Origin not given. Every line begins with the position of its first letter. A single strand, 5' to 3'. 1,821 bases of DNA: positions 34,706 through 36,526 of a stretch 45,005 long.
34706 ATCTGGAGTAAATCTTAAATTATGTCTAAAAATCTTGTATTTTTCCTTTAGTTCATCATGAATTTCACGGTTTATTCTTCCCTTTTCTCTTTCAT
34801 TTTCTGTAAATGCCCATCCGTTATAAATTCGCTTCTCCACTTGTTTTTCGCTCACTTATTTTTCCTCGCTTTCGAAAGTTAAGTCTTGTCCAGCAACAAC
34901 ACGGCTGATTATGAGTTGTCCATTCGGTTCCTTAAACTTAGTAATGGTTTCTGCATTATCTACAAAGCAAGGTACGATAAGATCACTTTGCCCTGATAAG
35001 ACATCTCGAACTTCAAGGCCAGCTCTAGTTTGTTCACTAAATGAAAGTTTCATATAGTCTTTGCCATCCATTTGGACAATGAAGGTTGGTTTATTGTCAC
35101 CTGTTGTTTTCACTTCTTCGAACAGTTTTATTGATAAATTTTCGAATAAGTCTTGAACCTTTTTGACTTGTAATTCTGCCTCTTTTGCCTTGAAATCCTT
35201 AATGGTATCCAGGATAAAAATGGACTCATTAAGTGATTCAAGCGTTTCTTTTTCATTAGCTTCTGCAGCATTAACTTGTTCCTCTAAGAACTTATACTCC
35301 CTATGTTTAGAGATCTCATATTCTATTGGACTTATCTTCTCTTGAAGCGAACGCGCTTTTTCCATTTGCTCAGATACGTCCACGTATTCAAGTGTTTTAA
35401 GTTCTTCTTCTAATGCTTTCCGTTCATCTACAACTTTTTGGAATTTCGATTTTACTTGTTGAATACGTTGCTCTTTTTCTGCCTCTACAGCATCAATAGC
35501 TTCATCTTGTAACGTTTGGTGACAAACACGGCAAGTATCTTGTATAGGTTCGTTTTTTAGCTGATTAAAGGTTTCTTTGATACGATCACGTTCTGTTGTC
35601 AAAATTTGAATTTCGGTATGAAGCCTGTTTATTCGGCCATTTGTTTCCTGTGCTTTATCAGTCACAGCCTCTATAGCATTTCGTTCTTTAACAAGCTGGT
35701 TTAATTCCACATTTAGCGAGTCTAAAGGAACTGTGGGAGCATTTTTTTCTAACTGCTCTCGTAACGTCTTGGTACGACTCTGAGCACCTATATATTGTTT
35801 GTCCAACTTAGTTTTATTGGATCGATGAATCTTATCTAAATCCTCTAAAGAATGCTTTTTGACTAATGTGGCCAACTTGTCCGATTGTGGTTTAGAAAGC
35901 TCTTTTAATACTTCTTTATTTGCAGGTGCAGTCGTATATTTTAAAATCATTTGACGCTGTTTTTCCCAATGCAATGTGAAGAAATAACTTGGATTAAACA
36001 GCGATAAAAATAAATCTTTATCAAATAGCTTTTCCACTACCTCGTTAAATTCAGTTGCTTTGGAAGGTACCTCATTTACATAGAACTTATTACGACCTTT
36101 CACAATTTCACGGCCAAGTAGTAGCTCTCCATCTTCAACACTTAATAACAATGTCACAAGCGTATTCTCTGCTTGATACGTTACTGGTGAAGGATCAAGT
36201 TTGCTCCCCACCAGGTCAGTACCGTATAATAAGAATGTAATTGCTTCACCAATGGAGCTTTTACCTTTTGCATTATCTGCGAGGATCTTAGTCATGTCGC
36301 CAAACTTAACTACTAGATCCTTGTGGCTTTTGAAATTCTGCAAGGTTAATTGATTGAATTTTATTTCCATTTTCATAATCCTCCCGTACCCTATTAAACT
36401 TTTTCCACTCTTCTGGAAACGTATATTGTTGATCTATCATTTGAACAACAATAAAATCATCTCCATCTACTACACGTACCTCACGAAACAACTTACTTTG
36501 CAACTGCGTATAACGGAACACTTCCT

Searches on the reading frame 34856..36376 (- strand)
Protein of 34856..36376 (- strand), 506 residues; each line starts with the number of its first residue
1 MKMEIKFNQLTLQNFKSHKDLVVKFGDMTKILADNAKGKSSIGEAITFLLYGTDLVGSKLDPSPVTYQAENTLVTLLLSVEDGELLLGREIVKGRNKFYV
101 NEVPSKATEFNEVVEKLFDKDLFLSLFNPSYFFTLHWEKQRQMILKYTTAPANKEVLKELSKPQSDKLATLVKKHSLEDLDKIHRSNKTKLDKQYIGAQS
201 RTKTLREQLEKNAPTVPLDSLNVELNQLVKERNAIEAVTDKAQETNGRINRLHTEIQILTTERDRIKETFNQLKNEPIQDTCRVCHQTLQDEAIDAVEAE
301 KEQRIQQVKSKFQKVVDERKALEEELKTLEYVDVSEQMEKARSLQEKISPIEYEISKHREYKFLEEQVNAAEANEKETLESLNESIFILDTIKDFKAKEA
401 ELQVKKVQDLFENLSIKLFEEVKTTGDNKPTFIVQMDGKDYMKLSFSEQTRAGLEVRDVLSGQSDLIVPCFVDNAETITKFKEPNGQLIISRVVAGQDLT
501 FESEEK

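Call 46: search_protein_families(library=pfam, proteins=[window:34856-36376:-], max_evalue=0.00001)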
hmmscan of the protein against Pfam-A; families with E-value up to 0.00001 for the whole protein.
window:34856-36376:- (506 aa): 1 family
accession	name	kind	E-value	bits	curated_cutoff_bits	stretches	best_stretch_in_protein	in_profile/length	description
PF13476.12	AAA_23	-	1e-07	33.3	27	1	9-259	1-196/201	AAA domain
